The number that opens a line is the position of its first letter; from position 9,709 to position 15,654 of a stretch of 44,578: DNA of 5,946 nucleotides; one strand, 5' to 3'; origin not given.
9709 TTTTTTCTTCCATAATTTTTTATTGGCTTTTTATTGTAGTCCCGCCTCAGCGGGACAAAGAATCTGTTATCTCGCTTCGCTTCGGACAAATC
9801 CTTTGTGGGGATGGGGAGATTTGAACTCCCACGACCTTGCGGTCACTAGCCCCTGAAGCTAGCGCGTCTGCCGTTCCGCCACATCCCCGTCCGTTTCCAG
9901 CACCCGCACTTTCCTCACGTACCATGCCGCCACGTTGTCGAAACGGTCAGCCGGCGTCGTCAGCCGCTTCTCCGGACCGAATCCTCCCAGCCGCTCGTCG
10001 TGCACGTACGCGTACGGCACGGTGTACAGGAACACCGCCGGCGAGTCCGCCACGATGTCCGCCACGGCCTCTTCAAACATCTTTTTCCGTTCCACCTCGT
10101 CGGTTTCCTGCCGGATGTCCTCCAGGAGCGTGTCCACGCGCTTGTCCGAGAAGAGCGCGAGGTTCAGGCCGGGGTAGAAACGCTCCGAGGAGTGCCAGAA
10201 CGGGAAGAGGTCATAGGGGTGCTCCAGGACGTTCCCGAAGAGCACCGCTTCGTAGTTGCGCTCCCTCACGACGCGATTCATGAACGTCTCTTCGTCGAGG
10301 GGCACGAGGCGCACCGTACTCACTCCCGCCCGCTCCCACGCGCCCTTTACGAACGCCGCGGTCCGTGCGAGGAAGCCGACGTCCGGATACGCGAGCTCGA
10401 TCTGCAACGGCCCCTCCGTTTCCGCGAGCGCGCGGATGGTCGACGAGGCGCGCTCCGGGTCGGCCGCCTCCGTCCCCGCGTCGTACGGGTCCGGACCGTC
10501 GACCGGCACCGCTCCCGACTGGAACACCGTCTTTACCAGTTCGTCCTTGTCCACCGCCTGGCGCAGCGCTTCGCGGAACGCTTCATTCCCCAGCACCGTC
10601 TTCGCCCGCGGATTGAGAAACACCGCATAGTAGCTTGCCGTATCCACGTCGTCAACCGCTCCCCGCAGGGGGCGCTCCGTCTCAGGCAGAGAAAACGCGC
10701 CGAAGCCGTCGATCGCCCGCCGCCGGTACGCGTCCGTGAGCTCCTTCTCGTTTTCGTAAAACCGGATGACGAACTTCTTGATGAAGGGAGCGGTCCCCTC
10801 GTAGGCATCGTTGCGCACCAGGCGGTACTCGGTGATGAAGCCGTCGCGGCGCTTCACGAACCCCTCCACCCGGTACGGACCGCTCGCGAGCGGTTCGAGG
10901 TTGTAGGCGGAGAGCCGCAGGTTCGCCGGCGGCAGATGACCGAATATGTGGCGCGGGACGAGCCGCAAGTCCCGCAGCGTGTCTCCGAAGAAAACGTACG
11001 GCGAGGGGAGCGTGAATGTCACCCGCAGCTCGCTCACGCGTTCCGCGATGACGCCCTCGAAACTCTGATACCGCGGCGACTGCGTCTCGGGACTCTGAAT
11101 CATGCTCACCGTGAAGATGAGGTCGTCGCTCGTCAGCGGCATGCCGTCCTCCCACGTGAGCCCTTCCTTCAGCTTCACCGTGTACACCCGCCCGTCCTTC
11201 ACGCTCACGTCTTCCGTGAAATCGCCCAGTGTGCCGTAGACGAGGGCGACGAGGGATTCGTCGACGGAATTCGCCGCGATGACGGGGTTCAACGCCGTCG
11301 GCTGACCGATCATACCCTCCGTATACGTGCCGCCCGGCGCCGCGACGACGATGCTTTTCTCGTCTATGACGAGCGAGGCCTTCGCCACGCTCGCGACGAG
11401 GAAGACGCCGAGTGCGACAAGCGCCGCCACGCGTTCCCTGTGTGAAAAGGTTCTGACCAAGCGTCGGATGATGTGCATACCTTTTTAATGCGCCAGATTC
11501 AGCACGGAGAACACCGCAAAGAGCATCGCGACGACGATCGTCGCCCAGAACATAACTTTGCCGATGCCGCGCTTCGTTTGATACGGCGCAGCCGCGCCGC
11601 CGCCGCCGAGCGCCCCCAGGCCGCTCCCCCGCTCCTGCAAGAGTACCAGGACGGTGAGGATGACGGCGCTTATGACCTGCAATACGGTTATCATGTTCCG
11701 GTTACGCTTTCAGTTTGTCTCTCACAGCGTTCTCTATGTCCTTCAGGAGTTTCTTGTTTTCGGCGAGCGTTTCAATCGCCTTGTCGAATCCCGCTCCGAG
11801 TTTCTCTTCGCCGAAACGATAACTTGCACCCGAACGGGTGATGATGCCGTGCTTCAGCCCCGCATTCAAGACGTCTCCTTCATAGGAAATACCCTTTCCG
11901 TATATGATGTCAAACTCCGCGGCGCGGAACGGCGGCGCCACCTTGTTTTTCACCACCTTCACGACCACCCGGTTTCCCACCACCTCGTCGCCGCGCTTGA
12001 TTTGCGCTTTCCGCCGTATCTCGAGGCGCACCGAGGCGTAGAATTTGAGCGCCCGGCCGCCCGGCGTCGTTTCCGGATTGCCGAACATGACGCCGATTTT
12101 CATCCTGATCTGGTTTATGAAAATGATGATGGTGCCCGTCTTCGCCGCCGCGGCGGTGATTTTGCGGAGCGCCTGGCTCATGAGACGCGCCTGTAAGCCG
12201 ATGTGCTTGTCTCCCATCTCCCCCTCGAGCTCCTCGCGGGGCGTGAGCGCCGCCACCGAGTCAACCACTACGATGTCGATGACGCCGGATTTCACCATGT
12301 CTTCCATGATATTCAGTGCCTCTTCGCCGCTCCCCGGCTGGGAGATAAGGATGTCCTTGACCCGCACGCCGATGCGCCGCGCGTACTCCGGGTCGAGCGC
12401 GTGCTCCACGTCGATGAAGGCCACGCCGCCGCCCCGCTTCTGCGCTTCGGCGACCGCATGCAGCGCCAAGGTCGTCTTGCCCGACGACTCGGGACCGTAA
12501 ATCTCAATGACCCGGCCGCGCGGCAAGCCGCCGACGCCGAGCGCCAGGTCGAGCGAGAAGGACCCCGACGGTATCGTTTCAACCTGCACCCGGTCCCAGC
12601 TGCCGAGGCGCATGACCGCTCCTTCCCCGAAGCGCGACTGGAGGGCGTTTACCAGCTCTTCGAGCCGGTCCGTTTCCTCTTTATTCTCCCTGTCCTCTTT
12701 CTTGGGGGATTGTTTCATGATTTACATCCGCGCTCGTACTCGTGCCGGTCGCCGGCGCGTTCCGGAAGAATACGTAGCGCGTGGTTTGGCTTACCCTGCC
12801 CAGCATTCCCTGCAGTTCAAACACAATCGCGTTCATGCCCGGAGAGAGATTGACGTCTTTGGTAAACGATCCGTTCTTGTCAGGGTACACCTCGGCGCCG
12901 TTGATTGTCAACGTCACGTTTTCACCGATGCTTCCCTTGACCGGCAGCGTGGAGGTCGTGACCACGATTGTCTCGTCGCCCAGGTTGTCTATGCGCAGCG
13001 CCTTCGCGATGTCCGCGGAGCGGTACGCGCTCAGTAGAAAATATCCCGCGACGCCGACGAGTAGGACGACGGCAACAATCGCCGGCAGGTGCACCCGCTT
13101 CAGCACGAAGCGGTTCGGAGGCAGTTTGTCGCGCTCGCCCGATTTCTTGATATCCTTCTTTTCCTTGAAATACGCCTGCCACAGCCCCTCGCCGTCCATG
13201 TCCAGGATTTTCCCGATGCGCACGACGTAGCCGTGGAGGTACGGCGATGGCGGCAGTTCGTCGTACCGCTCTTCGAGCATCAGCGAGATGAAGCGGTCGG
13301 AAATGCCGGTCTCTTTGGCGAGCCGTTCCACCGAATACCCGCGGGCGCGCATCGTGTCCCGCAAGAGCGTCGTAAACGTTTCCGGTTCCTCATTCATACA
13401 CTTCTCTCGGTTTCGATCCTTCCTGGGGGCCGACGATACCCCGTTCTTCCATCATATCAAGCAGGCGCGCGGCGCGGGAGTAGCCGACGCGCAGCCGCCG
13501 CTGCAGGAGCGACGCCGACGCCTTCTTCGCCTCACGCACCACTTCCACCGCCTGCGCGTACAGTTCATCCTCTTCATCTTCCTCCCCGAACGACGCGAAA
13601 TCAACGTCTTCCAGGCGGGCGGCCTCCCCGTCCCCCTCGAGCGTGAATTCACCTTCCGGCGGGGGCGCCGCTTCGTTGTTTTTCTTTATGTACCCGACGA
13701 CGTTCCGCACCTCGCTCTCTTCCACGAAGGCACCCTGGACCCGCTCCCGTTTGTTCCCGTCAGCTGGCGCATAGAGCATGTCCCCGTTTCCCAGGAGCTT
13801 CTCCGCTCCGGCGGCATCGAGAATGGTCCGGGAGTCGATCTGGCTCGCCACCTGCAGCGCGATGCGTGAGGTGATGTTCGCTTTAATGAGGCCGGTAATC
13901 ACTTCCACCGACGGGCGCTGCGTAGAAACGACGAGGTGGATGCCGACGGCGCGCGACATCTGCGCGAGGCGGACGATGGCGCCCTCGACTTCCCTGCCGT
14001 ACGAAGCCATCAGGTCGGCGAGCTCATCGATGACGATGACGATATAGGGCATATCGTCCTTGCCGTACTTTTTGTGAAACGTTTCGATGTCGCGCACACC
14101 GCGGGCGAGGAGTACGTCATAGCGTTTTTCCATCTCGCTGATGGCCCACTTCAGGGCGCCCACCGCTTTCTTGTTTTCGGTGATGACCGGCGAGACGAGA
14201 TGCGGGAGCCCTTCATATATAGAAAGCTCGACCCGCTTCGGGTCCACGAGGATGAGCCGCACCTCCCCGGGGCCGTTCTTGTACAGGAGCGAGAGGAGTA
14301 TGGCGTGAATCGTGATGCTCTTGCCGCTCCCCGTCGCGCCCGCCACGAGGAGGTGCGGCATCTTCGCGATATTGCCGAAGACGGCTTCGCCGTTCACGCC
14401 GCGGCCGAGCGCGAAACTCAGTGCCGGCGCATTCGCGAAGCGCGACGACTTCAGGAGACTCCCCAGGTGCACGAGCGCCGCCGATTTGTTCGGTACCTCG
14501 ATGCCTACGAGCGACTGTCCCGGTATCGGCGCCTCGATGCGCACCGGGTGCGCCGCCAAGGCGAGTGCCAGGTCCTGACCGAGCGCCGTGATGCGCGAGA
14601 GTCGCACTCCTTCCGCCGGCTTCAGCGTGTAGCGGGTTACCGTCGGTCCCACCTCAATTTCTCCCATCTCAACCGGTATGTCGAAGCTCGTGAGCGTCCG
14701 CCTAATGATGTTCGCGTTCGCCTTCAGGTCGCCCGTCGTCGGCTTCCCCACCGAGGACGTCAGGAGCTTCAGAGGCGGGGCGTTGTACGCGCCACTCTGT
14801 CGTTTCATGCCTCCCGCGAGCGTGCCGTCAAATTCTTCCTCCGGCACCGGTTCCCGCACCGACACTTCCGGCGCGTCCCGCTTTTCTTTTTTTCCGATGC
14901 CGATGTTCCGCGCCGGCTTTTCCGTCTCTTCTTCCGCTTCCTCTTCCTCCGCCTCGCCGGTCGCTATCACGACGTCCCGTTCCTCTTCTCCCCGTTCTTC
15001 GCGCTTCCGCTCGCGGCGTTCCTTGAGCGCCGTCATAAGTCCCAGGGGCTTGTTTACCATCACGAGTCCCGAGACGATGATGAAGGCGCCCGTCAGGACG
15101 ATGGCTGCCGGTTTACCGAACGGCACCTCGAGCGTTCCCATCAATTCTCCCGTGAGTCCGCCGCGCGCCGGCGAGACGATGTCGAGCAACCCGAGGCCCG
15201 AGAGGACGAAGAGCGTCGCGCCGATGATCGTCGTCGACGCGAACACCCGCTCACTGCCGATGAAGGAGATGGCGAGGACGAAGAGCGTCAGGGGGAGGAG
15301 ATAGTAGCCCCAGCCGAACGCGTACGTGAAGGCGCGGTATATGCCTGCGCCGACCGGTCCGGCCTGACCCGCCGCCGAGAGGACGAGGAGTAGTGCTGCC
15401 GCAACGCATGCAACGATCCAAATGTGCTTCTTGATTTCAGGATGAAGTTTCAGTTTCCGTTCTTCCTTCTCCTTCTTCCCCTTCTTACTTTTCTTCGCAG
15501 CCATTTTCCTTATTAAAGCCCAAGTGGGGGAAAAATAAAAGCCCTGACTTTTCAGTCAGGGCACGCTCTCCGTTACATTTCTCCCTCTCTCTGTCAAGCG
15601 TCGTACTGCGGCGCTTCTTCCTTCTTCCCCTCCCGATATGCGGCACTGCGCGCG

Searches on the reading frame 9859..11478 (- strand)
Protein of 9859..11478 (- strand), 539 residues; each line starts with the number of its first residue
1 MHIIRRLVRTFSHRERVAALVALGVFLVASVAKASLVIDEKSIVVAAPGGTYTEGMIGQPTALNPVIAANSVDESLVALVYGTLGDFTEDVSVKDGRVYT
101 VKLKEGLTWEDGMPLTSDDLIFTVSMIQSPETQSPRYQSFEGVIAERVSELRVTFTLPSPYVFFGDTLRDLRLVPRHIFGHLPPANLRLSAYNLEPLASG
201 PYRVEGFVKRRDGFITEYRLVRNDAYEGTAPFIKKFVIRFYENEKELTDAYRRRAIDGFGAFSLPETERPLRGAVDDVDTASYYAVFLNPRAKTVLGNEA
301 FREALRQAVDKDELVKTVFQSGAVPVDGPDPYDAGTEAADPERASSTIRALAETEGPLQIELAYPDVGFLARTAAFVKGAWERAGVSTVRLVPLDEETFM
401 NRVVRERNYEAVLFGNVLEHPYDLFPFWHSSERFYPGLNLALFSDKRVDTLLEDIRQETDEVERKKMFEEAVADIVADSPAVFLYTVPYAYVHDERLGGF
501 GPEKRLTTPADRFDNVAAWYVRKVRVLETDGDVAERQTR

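Call 95: search_protein_families(library=pfam, proteins=[window:9859-11478:-], max_evalue=0.001)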
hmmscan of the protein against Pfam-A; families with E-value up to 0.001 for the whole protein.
window:9859-11478:- (539 aa): 1 family
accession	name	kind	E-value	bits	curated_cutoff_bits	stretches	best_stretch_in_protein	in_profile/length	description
PF00496.27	SBP_bac_5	-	1.2e-40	140.2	32.4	1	93-421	13-351/368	Bacterial extracellular solute-binding proteins, family 5 Middle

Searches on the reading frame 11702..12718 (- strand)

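Call 95: search_protein_families(library=pfam, proteins=[window:11702-12718:-], max_evalue=0.001)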
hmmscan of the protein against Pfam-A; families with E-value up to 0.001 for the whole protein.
window:11702-12718:- (338 aa): 8 families
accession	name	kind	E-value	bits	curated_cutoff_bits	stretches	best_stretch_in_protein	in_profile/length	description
PF00154.27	RecA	-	1.1e-130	435.2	27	1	19-278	3-262/262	recA bacterial DNA recombination protein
PF21096.2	RecA_C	-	2e-14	53.9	27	1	281-337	1-57/57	RecA C-terminal domain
PF08423.17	Rad51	-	1.8e-08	34.4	22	1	43-239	2-214/244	Rad51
PF06745.19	ATPase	-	2.4e-06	27.5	26.6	1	55-106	7-58/231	KaiC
PF01637.24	ATPase_2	-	4.2e-06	27.2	33.2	1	69-204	21-119/225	ATPase domain predominantly from Archaea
PF13191.12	AAA_16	-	8.4e-05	23.6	32.6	1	64-203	20-140/167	AAA ATPase domain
PF13479.12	AAA_24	-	0.00013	22.3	27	1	69-158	3-76/195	AAA domain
PF13481.12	AAA_25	-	0.00013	22.1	27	0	63-117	28-92/195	AAA domain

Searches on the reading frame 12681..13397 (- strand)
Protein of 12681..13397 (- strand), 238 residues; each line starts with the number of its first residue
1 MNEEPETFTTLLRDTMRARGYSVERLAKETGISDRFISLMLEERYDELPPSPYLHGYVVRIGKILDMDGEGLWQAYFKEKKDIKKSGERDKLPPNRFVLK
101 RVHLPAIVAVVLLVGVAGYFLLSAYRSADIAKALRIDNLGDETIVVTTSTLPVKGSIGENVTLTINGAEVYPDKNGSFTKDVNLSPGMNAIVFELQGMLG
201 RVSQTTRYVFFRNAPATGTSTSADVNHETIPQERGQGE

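Call 95: search_protein_families(library=pfam, proteins=[window:12681-13397:-], max_evalue=0.001)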
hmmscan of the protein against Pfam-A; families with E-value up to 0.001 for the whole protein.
window:12681-13397:- (238 aa): 2 families
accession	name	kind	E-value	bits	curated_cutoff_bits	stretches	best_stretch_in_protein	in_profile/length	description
PF13413.12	HTH_25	-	8.9e-10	38.7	24.6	1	12-70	2-60/62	Helix-turn-helix domain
PF09136.16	Glucodextran_B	-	5.5e-07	29.9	27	1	134-210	3-80/83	Glucodextranase, domain B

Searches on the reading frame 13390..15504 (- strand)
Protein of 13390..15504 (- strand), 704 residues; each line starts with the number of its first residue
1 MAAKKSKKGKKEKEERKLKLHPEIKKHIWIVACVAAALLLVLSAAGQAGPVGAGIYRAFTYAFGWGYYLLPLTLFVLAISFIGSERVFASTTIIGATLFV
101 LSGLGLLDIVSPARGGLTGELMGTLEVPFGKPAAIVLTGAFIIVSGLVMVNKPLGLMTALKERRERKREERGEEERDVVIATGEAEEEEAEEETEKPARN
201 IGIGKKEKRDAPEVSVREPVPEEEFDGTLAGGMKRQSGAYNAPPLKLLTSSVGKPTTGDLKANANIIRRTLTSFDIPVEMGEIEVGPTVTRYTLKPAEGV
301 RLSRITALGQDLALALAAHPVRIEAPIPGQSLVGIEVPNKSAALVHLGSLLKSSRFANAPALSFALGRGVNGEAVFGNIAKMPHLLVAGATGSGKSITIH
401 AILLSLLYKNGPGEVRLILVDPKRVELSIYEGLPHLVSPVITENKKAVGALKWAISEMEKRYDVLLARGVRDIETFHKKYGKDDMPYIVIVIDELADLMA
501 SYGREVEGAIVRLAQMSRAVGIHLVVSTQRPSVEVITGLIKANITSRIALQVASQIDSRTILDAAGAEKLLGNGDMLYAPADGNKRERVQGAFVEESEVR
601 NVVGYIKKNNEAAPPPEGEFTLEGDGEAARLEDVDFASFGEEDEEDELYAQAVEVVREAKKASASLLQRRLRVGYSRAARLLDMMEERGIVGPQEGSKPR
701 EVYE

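Call 44: search_protein_families(library=pfam, proteins=[window:13390-15504:-], max_evalue=0.01)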
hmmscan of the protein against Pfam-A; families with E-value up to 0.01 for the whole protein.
window:13390-15504:- (704 aa): 8 families
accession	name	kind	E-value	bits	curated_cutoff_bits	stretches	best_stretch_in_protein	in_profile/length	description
PF01580.24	FtsK_SpoIIIE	-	6.3e-54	183.2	24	1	358-533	14-221/221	FtsK/SpoIIIE family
PF09397.16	FtsK_gamma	-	6.2e-29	100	30.6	1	644-703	2-61/63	Ftsk gamma domain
PF17854.6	FtsK_alpha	-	2e-27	95.8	22.9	1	243-339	2-101/101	FtsK alpha domain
PF01935.23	DUF87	-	0.00085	19.9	23.2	1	383-422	24-60/220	Helicase HerA, central domain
PF20703.3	nSTAND1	-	0.0017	18.5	27.1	1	366-515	17-146/379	Novel STAND NTPase 1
PF13491.11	FtsK_4TM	-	0.0022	18.1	23.1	1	47-152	46-161/171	4TM region of DNA translocase FtsK/SpoIIIE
PF12846.13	AAA_10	-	0.007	15.9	27.5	0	373-426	12-61/362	AAA-like domain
PF04851.21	ResIII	-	0.0097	16.3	22.5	0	383-494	24-133/164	Type III restriction enzyme, res subunit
